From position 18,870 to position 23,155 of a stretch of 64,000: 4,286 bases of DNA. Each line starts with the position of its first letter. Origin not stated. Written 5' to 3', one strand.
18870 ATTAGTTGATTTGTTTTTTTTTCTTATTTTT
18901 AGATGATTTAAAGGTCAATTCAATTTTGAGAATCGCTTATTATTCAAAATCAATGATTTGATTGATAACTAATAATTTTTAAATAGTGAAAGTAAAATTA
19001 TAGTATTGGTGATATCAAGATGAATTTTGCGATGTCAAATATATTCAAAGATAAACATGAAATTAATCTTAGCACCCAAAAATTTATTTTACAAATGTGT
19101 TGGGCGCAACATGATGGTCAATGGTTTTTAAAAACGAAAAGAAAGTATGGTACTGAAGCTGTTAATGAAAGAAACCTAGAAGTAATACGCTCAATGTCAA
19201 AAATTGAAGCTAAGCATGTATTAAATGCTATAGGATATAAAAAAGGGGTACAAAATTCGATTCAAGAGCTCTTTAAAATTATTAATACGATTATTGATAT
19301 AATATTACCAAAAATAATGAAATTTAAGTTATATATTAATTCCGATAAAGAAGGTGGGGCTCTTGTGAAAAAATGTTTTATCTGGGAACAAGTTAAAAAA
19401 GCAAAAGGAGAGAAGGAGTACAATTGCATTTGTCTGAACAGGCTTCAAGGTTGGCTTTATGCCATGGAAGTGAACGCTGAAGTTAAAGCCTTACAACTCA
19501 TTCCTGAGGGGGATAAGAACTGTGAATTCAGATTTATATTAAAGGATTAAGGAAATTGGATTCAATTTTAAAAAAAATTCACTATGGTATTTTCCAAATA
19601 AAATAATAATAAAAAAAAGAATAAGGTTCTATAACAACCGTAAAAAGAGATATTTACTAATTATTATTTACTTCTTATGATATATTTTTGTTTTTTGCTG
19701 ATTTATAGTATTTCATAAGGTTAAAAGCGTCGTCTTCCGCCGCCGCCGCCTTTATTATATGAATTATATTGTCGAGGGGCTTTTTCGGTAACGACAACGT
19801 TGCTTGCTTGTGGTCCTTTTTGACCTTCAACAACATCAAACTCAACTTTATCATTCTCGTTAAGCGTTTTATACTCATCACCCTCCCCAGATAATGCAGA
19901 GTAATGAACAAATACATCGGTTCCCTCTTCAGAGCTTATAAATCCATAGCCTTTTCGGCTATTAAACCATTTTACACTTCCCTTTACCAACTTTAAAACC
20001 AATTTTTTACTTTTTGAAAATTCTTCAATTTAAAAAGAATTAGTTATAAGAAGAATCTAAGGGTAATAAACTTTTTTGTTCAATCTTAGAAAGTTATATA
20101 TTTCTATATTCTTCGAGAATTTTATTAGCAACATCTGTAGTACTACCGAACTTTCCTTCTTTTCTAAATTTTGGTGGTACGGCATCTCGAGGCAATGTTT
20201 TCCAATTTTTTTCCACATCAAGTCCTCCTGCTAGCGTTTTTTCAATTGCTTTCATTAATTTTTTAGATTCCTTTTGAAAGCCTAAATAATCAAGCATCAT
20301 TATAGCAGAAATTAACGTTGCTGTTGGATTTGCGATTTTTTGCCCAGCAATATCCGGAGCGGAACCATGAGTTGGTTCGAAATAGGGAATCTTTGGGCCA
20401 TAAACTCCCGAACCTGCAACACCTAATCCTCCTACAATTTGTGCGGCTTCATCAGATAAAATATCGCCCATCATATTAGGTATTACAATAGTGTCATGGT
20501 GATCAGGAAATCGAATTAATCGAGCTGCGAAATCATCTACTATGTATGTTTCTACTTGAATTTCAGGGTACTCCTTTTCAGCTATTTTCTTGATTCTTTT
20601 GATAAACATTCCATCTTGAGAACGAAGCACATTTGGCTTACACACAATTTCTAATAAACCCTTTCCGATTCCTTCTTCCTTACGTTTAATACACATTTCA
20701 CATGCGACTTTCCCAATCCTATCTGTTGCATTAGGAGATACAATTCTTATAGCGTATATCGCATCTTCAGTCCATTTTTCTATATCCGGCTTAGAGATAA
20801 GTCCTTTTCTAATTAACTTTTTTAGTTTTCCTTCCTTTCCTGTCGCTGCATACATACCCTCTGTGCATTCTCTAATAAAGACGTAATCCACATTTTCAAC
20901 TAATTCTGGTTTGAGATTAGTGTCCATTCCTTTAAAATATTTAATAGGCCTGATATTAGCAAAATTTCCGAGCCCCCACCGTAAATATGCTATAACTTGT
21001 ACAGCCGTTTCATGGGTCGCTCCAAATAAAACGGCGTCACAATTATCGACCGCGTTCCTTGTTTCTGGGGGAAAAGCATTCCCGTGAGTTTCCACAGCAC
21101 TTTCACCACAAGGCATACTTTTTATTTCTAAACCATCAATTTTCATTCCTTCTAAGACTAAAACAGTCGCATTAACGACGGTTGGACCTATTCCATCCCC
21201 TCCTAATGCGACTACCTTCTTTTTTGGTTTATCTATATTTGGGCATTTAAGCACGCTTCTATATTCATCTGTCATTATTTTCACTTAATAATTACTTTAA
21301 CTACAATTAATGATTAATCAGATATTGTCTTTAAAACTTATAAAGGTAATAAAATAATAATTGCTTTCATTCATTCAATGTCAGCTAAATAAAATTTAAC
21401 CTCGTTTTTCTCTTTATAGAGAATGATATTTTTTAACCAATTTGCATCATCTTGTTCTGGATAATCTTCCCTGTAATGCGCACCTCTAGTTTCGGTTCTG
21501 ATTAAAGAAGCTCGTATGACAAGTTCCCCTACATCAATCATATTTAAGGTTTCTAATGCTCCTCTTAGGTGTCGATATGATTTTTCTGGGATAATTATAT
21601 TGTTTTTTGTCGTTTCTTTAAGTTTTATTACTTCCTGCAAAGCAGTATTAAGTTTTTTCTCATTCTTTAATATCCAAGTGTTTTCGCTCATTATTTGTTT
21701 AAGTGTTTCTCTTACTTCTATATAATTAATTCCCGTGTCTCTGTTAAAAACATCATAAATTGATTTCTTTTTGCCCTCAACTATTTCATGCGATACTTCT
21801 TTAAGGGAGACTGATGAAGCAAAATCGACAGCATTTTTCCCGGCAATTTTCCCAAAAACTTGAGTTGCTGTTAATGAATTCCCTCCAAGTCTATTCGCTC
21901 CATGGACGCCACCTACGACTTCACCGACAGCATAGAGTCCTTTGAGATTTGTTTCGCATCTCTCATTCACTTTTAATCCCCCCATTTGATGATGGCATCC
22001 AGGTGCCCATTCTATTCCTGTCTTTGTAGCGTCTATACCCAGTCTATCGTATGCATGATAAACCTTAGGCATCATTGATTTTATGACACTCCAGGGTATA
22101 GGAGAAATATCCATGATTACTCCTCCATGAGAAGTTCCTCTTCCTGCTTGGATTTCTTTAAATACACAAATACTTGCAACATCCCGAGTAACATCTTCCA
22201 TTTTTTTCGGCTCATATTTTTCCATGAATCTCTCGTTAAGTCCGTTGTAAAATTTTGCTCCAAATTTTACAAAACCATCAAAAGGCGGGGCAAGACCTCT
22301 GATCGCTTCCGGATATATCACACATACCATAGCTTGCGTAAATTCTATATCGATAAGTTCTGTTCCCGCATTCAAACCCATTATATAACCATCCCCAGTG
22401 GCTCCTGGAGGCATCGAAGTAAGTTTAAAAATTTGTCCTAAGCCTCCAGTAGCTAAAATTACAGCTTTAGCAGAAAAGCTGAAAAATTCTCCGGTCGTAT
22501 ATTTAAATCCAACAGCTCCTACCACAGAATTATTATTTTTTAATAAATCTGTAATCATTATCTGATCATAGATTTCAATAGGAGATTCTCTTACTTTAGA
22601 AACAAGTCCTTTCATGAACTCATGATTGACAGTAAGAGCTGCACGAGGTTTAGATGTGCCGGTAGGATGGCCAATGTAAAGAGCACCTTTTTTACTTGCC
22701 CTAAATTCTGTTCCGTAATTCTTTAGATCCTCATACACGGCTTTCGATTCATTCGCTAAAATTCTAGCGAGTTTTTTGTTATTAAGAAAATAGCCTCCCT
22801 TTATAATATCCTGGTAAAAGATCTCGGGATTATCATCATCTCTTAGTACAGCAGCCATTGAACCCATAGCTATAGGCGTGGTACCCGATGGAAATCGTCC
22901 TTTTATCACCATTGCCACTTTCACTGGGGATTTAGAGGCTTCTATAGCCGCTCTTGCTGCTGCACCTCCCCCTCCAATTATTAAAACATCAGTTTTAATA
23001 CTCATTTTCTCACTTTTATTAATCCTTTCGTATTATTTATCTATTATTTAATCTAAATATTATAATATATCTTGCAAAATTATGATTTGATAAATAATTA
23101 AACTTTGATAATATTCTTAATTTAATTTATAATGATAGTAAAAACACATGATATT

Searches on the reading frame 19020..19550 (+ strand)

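Call 56: search_protein_families(library=pfam, proteins=[window:19020-19550:+], max_evalue=0.001)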
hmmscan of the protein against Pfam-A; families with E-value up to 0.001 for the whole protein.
window:19020-19550:+ (176 aa): 1 family
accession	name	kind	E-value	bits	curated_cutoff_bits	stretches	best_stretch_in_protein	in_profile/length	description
PF19620.4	DUF6125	-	1.3e-05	25.7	27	1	27-157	18-142/164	Family of unknown function (DUF6125)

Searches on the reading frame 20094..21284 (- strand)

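Call 56: search_protein_families(library=pfam, proteins=[window:20094-21284:-], max_evalue=0.001)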
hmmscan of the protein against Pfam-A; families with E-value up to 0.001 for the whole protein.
window:20094-21284:- (396 aa): 1 family
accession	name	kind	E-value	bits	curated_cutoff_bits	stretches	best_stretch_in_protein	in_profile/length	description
PF00180.25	Iso_dh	-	3.6e-78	263.7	27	1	23-354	1-326/348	Isocitrate/isopropylmalate dehydrogenase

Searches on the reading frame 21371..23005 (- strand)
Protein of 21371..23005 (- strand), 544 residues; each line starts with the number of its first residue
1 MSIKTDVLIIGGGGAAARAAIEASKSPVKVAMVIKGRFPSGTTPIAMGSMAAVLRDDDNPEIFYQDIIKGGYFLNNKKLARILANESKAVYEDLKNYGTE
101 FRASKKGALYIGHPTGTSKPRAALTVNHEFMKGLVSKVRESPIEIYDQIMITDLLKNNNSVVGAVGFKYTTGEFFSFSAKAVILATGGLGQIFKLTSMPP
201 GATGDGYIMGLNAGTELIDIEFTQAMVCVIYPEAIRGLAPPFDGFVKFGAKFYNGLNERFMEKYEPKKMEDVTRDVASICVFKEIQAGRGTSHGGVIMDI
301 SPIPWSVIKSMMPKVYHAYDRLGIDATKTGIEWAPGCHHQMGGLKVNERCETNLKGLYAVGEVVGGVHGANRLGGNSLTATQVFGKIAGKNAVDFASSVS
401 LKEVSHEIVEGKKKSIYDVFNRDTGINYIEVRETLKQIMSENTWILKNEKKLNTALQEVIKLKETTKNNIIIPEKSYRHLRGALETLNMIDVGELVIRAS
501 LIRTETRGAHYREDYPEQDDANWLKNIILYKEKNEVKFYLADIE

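Call 56: search_protein_families(library=pfam, proteins=[window:21371-23005:-], max_evalue=0.001)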
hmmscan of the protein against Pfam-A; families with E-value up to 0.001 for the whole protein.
window:21371-23005:- (544 aa): 6 families
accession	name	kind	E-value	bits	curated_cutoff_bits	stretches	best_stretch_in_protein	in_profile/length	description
PF00890.30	FAD_binding_2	-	2.7e-62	211.8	20.4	1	6-378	1-414/414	FAD binding domain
PF02910.25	Succ_DH_flav_C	-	2.6e-24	86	20.8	1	432-536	1-109/130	Fumarate reductase flavoprotein C-term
PF07992.20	Pyr_redox_2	-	1.5e-12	48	26.1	1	6-195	2-116/291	Pyridine nucleotide-disulphide oxidoreductase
PF01266.30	DAO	-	5.4e-10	39.8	27.9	1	6-252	1-271/353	FAD dependent oxidoreductase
PF03486.20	HI0933_like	-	3.9e-09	36.8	50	1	6-390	2-243/244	HI0933-like protein Rossmann domain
PF12831.13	FAD_oxidored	-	1.6e-06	28.1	27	1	6-187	1-145/416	FAD dependent oxidoreductase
